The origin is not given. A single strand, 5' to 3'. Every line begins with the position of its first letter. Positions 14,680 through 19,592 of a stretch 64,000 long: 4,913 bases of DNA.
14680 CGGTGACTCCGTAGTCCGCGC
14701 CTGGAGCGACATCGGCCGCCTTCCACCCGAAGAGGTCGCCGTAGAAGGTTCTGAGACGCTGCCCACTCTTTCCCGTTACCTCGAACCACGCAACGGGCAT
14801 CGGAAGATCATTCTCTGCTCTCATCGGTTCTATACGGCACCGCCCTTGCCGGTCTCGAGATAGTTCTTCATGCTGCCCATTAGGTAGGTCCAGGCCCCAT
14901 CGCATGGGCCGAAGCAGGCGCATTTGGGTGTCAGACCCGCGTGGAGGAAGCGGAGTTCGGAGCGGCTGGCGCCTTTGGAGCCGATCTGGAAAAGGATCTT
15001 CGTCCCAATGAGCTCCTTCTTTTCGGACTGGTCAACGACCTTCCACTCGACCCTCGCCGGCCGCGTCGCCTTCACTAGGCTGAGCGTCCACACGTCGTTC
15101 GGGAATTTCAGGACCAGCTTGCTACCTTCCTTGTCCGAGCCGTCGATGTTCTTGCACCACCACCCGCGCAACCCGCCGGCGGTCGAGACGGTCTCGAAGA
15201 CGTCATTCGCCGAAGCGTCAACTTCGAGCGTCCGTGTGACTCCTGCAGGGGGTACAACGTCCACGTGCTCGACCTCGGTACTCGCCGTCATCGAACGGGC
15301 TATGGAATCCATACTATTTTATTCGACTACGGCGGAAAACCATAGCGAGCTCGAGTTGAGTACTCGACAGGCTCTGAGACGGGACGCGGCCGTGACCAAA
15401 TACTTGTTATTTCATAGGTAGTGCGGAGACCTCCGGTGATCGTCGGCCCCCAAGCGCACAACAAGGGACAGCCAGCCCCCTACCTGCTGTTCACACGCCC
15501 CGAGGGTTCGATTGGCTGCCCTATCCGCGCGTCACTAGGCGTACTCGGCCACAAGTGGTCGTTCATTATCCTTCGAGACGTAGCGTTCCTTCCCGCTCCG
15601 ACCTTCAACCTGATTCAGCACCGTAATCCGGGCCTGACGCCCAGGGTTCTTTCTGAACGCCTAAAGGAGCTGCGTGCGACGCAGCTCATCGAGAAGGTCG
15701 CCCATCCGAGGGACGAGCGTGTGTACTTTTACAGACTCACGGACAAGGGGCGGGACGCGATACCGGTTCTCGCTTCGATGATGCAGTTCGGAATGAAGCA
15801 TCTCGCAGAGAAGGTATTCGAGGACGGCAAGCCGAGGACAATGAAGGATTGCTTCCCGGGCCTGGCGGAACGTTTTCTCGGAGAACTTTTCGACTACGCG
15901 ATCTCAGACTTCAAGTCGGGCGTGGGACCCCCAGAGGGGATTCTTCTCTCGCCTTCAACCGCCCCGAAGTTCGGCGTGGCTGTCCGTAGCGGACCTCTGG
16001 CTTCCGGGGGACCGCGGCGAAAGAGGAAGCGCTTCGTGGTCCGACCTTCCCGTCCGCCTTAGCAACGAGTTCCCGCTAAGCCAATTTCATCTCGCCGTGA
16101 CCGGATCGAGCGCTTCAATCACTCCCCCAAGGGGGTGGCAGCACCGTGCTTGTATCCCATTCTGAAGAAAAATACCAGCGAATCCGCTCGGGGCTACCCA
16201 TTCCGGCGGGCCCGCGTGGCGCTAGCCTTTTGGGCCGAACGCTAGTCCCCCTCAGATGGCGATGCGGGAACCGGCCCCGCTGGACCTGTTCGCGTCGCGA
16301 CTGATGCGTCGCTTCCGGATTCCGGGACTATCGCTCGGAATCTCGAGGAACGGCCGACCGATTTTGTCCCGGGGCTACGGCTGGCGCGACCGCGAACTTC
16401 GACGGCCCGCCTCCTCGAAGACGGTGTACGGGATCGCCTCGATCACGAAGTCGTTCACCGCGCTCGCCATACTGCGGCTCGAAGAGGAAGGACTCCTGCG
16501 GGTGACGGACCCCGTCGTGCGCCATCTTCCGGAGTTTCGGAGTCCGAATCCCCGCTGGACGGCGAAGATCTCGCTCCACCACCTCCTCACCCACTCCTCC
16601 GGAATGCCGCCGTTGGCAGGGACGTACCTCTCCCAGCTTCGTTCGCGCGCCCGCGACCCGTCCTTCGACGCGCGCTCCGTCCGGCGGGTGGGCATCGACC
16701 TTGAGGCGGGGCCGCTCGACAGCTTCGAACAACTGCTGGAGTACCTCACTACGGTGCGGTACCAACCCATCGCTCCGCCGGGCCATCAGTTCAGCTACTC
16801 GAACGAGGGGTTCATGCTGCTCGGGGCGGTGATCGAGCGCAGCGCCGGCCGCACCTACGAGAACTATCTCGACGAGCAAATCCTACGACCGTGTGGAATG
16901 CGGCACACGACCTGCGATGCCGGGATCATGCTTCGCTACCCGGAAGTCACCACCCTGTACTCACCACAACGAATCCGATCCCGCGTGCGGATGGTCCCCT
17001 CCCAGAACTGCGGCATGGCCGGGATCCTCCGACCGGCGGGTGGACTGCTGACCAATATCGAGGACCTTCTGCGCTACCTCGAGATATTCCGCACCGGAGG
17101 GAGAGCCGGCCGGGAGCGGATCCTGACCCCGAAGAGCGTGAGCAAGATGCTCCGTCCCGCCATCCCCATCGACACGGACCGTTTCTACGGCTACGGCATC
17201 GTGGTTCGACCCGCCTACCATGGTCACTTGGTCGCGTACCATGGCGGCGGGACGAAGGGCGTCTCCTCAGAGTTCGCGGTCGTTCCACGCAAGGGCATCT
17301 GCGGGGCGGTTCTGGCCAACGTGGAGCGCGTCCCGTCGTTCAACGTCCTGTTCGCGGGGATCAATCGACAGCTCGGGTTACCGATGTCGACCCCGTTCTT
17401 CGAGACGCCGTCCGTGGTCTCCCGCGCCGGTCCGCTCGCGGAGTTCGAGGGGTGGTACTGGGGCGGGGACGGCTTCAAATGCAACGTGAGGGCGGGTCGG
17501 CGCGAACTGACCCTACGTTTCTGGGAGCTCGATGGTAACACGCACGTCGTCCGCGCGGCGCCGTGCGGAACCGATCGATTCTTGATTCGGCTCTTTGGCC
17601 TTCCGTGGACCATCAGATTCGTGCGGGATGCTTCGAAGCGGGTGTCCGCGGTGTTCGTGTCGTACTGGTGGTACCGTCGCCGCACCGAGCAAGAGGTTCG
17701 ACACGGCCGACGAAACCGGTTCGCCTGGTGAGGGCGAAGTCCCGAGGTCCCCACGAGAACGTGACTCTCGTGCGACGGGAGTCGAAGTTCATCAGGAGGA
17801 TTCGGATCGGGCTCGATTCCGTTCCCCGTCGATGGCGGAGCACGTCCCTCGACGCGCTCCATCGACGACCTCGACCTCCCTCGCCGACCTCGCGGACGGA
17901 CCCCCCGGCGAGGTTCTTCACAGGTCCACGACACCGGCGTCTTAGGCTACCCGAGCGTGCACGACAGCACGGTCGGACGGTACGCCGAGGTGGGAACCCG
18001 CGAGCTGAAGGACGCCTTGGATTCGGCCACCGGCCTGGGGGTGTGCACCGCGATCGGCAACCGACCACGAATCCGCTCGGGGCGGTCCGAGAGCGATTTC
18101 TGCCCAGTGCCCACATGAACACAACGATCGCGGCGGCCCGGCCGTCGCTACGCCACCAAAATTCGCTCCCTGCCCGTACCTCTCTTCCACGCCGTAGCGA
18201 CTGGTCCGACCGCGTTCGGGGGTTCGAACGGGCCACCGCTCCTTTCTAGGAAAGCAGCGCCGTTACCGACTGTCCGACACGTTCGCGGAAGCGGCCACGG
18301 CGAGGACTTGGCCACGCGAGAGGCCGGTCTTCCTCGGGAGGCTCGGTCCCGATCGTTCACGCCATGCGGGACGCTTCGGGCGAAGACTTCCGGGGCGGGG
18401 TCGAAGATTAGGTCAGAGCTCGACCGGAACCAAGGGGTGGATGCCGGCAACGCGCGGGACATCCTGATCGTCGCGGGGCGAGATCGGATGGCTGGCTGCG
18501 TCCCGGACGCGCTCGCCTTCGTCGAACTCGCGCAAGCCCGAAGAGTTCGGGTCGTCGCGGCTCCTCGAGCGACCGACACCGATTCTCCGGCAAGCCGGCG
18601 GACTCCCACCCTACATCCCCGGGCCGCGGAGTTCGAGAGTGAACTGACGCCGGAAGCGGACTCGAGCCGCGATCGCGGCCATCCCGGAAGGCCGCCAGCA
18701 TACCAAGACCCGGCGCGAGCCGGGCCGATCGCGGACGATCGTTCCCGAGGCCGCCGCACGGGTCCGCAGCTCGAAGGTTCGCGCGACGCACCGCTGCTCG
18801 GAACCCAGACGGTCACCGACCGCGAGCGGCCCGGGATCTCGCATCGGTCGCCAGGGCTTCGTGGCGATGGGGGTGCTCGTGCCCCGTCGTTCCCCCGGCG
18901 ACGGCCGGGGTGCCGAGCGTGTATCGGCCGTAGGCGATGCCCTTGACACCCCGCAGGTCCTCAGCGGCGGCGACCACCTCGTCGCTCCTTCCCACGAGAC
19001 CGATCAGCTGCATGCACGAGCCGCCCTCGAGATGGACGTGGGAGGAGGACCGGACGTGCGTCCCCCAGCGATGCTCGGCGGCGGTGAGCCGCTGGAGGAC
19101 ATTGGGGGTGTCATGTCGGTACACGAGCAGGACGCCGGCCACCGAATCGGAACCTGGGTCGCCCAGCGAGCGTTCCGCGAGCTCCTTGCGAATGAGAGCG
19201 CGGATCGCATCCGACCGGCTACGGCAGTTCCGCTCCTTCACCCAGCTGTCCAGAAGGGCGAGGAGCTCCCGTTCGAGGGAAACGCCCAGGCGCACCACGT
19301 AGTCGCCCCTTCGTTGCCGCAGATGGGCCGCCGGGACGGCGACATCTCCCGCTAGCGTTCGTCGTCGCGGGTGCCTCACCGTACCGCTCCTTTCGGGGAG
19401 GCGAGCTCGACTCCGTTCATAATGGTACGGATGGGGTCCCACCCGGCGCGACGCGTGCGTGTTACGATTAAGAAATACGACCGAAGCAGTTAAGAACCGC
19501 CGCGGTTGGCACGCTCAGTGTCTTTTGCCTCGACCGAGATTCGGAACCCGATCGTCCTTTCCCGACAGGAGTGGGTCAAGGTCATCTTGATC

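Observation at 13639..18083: tRNA-Gln 3' end triplicated as direct repeats, bounding two tandem integrase-less islets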

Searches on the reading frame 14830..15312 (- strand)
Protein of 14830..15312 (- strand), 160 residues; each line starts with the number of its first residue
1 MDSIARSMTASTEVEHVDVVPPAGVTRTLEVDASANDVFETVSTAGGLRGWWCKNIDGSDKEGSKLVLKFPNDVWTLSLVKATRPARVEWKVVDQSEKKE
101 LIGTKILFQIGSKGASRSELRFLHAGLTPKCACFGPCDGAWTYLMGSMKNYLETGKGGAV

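Call 6: search_protein_families(library=pfam, proteins=[window:14830-15312:-], max_evalue=0.01)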
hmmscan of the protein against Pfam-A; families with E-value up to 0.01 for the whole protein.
window:14830-15312:- (160 aa): 2 families
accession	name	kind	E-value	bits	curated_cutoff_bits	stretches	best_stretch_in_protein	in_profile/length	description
PF10604.15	Polyketide_cyc2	-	4.2e-05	24.3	27.4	1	25-122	4-93/142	Polyketide cyclase / dehydrase and lipid transport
PF08327.17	AHSA1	-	0.005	17.5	22.1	1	32-153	1-125/125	Activator of Hsp90 ATPase homolog 1-like protein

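Call 65: search_protein_families(library=ncbifam, proteins=[window:14830-15312:-], max_evalue=0.01)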
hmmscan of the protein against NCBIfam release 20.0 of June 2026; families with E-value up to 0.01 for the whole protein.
window:14830-15312:- (160 aa): 0 families

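Call 82: search_protein_families(library=padloc, proteins=[window:14830-15312:-], max_evalue=0.01)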
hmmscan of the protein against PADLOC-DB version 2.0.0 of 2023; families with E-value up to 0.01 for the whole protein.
window:14830-15312:- (160 aa): 0 families

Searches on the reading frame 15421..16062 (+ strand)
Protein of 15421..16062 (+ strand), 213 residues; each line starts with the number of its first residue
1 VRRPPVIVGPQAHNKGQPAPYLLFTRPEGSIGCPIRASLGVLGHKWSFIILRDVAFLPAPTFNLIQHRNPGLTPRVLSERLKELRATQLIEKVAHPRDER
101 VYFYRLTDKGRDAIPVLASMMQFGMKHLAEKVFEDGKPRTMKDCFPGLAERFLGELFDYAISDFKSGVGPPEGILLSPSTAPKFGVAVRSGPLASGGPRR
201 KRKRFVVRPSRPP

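Call 6: search_protein_families(library=pfam, proteins=[window:15421-16062:+], max_evalue=0.01)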
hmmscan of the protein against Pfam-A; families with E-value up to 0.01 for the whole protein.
window:15421-16062:+ (213 aa): 3 families
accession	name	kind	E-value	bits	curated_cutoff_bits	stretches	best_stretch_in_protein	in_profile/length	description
PF01638.23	HxlR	-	2.2e-15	56.7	20.8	1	41-130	1-89/91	HxlR-like helix-turn-helix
PF13463.12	HTH_27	-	0.0011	19.6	22.2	1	78-110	36-68/68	Winged helix DNA-binding domain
PF22381.2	Staph_reg_Sar_Rot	-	0.0019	18.7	27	1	74-114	42-82/85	Transcriptional regulator SarA/Rot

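Call 65: search_protein_families(library=ncbifam, proteins=[window:15436-16062:+], max_evalue=0.01)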
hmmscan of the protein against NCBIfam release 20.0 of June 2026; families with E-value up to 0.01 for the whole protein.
window:15436-16062:+ (208 aa): 3 families
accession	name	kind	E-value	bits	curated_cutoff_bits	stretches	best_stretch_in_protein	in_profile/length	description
NF047364.1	redox_TF_RrpB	exception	3.2e-07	30.5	175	1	28-121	5-102/105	MarR family transcription factor RrpB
NF047367.1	redox_TF_RrpA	exception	0.0024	18.1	185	1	69-121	47-99/101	MarR family transcription factor RrpA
NF045593.1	bilirub_TF_BilQ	equivalog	0.005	16.5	125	1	76-116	65-105/135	bilirubin utilization transcriptional regulator BilQ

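Call 82: search_protein_families(library=padloc, proteins=[window:15436-16062:+], max_evalue=0.01)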
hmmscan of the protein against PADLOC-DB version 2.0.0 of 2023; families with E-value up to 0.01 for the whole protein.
window:15436-16062:+ (208 aa): 0 families

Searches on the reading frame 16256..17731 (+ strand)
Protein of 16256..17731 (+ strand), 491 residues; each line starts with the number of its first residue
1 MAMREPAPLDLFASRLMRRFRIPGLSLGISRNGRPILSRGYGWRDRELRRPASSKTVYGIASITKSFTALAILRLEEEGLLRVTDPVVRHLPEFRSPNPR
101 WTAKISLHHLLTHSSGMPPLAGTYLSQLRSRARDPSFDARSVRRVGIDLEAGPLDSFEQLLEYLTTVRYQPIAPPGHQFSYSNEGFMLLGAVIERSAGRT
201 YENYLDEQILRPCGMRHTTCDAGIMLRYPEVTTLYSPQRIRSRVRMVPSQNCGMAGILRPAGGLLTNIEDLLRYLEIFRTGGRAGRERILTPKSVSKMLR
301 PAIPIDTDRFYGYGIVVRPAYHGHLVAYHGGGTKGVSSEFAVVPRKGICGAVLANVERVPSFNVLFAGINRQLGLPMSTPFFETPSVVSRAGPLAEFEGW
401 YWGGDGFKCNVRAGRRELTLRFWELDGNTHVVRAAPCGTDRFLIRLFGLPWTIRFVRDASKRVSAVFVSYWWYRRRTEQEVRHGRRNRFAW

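Call 6: search_protein_families(library=pfam, proteins=[window:16256-17731:+], max_evalue=0.01)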
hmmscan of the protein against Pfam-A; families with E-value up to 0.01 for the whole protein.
window:16256-17731:+ (491 aa): 1 family
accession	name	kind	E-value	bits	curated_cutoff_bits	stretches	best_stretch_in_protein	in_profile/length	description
PF00144.29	Beta-lactamase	-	1.6e-61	208.7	27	1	14-358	6-312/329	Beta-lactamase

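Call 9: find_encoding_contigs(protein=window:16256-17731:+, flank=10000, max_places=6)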
Protein window:16256-17731:+ (491 aa): 2 contigs read that carry it; 2 places shown.
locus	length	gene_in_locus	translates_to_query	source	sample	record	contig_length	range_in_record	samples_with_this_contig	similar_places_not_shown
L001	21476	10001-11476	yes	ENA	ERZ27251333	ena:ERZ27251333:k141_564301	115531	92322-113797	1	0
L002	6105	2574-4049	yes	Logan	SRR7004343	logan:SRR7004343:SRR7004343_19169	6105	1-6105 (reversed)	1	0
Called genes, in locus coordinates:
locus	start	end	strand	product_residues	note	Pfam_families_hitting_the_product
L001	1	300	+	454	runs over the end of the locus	PF00206:Lyase_1, PF10397:ADSL_C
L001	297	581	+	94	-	PF09341:Pcc1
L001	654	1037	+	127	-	PF01920:Prefoldin_2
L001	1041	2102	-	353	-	PF00348:polyprenyl_synt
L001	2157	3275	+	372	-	PF14559:TPR_19 (weak)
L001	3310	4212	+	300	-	PF01497:Peripla_BP_2 (faint)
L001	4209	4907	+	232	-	PF02163:Peptidase_M50 (weak)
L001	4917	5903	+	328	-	PF00753:Lactamase_B, PF12706:Lactamase_B_2 (weak)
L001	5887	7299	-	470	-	PF00224:PK, PF02887:PK_C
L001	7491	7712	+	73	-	-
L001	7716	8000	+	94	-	-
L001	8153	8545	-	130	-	PF00903:Glyoxalase (weak), PF18029:Glyoxalase_6 (weak)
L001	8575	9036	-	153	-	PF10604:Polyketide_cyc2 (weak)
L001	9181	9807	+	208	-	PF01638:HxlR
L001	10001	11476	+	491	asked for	PF00144:Beta-lactamase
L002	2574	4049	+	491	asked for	PF00144:Beta-lactamase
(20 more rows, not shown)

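Call 57: find_homologous_proteins(query=window:16256-17731:+, max_evalue=1e-30)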
Query window:16256-17731:+ (491 aa): 374 proteins with E <= 1e-30 among 8000 candidates; the best 120 are listed.
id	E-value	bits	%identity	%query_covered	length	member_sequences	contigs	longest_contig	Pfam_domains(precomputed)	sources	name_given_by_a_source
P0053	0.0e+0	1132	100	100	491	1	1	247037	PF00144.30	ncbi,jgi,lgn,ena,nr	ncbi:MAG TPA: serine hydrolase domain-containing protein [Thermoplasmata archaeon]|nr:serine hydrola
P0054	2.7e-177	608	60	94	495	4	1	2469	PF00144.30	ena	-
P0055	8.4e-176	603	57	100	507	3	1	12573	PF00144.30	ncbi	-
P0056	3.0e-174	598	56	100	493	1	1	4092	PF00144.30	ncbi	-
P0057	1.6e-172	593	58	98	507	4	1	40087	PF00144.30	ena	-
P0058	2.4e-171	589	57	98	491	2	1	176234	PF00144.30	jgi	jgi:CubicO group peptidase (beta-lactamase class C family)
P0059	1.8e-170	586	57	100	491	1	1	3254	PF00144.30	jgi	jgi:CubicO group peptidase (beta-lactamase class C family)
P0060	3.3e-170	585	58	98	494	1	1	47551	PF00144.30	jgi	jgi:CubicO group peptidase (beta-lactamase class C family)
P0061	2.2e-169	582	58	97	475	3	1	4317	PF00144.30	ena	-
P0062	2.9e-169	582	56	98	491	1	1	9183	PF00144.30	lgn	-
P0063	1.8e-168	579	58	98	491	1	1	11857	PF00144.30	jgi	jgi:CubicO group peptidase (beta-lactamase class C family)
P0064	4.0e-168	578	57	100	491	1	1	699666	PF00144.30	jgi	jgi:CubicO group peptidase (beta-lactamase class C family)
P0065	7.1e-168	577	57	98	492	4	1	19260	PF00144.30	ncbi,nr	ncbi:MAG TPA: serine hydrolase domain-containing protein [Thermoplasmata archaeon]|nr:serine hydrola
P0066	1.1e-166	573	55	98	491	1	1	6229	PF00144.30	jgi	jgi:CubicO group peptidase (beta-lactamase class C family)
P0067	1.4e-166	573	55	98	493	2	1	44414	PF00144.30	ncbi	-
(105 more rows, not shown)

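Call 60: find_encoding_contigs(protein=P0058, flank=6000, max_places=1)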
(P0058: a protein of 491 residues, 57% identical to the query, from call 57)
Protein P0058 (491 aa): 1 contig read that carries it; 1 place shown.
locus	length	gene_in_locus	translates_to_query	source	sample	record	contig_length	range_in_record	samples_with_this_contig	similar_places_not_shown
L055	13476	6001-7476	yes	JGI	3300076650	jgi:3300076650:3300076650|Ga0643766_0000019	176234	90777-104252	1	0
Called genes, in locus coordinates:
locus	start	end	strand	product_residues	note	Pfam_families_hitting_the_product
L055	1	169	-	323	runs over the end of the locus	PF00583:Acetyltransf_1, PF13508:Acetyltransf_7 (weak)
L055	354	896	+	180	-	PF05163:DinB, PF04978:MST (faint), PF12867:DinB_2 (weak)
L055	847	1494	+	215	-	PF04140:ICMT, PF04191:PEMT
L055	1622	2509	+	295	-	PF02661:Fic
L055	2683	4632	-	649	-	PF01436:NHL (faint)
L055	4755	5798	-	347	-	-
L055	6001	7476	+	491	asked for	PF00144:Beta-lactamase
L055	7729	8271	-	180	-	PF00583:Acetyltransf_1, PF13508:Acetyltransf_7 (weak)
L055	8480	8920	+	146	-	-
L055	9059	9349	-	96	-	-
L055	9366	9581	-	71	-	PF04014:MazE_antitoxin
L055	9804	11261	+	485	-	PF13173:AAA_14, PF13635:DUF4143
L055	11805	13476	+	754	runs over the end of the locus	PF01828:Peptidase_A4, PF00801:PKD (faint), PF13240:Zn_Ribbon_1 (faint)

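Call 65: search_protein_families(library=ncbifam, proteins=[window:16256-17731:+], max_evalue=0.01)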
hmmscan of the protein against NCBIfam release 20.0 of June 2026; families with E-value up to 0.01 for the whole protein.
window:16256-17731:+ (491 aa): 47 families (the best 25 are shown)
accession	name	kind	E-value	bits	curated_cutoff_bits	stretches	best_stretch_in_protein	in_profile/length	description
NF007943.0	PRK10662.1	equivalog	1.9e-23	82.7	266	2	159-370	165-370/380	D-alanyl-D-alanine-carboxypeptidase/endopeptidase AmpH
NF033085.1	bla_class_C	equivalog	2.3e-23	82.6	415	2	13-120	12-115/356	class C beta-lactamase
NF009622.0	PRK13128.1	equivalog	1.2e-18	67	443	2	159-357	135-315/518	D-aminopeptidase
NF045671.1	blaPNC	exception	8.1e-17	61.1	750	2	14-120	54-156/401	PNC family class C beta-lactamase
NF050047.1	blaELC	exception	1.7e-16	60.1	840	2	4-120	79-191/434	ELC family class C beta-lactamase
NF033698.1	blaCSA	exception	1.4e-15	57.2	884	2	7-119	24-132/375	CSA family class C beta-lactamase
NF041663.1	ampC_Sliq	exception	1.5e-15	57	860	1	7-119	26-134/378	cephalosporin-hydrolyzing class C beta-lactamase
NF000423.2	blaSRT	exception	1.8e-15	57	860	2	12-120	31-135/378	SRT/SST family class C beta-lactamase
NF033700.1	blaCMA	exception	2.2e-15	56.6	887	1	7-119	24-132/375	CMA family class C beta-lactamase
NF033569.1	blaLHK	exception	1.9e-14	53.4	850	1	5-120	37-148/390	LHK family class C beta-lactamase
NF012102.1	blaDHA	exception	3.3e-14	52.8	800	2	14-120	36-138/379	DHA family class C beta-lactamase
NF033159.0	blaPAC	exception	1.5e-13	50.4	850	2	10-119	32-137/380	PAC family class C beta-lactamase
NF002968.0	PRK03642.1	equivalog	2.7e-13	49.5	385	2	160-219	184-241/432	penicillin binding protein PBP4B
NF012173.1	CMY2-MIR-ACT-EC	exception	7e-12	44.8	680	2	15-120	38-139/380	CMY2/MIR/ACT/EC family class C beta-lactamase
NF012172.1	FOX-MOX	exception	8.4e-12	44.7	700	1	15-120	39-140/382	FOX/MOX family class C beta-lactamase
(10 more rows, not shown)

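Call 80: list_cluster_members(proteins=[P0053])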
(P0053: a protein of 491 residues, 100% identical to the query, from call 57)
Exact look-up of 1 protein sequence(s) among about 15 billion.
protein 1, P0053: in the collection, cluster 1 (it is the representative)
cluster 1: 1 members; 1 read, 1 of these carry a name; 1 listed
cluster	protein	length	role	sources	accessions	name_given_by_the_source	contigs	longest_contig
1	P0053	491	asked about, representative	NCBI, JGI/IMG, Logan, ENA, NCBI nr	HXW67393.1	MAG TPA: serine hydrolase domain-containing protein [Thermoplasmata archaeon] | serine hydrolase domain-containing protein [Thermoplasmata archaeon]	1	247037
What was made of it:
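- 16256..17731 (+): Beta-lactamase-fold serine hydrolase, 491 aa (NCBI HXW67393.1). It belongs to a large family that includes Thermoplasmata-annotated members; the nearest non-identical relative is 60% identical. Pfam Beta-lactamase E=2e-61 (call 6); calls 57, 65, 80.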

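Call 82: search_protein_families(library=padloc, proteins=[window:16256-17731:+], max_evalue=0.01)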
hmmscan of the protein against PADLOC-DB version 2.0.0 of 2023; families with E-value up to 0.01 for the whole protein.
window:16256-17731:+ (491 aa): 0 families

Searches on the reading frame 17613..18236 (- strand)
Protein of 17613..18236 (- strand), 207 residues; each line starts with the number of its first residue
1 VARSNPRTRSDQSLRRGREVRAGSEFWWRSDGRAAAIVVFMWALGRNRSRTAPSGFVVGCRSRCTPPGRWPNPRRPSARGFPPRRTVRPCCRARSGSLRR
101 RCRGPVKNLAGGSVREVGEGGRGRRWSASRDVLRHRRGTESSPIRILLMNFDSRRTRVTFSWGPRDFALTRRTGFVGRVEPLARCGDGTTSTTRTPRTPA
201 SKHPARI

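Call 8: search_protein_families(library=pfam, proteins=[window:17613-18236:-], max_evalue=0.01)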
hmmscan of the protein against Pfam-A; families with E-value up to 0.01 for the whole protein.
window:17613-18236:- (207 aa): 0 families

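Call 31: search_protein_families(library=pfam, proteins=[window:17691-18200:-], max_evalue=1)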
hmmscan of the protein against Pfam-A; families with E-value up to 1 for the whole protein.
seq(170 aa): 0 families

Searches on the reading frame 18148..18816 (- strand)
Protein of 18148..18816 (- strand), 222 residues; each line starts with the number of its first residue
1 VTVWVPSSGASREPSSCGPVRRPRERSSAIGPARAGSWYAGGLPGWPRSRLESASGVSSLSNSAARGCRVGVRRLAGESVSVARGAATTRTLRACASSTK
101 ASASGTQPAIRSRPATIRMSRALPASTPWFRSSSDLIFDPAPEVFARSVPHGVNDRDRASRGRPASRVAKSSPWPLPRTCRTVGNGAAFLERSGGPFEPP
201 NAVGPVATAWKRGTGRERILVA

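Call 6: search_protein_families(library=pfam, proteins=[window:18148-18816:-], max_evalue=0.01)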
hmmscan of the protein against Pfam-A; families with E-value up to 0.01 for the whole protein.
window:18148-18816:- (222 aa): 0 families

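Call 31: search_protein_families(library=pfam, proteins=[window:18148-18816:-], max_evalue=1)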
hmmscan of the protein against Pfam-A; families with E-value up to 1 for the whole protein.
window:18148-18816:- (222 aa): 0 families

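Call 58: find_homologous_proteins(query=window:18148-18816:-, max_evalue=0.00001)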
Query window:18148-18816:- (222 aa): 1 proteins with E <= 0.00001 among 3450 candidates.
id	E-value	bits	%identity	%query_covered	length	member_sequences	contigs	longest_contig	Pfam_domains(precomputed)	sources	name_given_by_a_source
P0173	1.4e-133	462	99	100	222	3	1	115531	-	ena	-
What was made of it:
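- On tRNA-targeted integrative element / genomic island (tyrosine recombinase type): The distal flank ORF (18148-18816) is an ORFan (call 58).
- Tried and rejected: It is an ORFan, so it gave no empty-site information (call 58).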

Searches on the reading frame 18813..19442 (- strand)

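Call 6: search_protein_families(library=pfam, proteins=[window:18813-19442:-], max_evalue=0.01)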
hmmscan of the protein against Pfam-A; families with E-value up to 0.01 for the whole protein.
window:18813-19442:- (209 aa): 2 families
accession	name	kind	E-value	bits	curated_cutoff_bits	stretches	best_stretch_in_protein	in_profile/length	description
PF08753.17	NikR_C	-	1.5e-15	57.6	22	1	102-176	2-76/77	NikR C terminal nickel binding domain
PF01402.27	RHH_1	-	5.8e-07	29.7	20.5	1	51-89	1-38/39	Ribbon-helix-helix protein, copG family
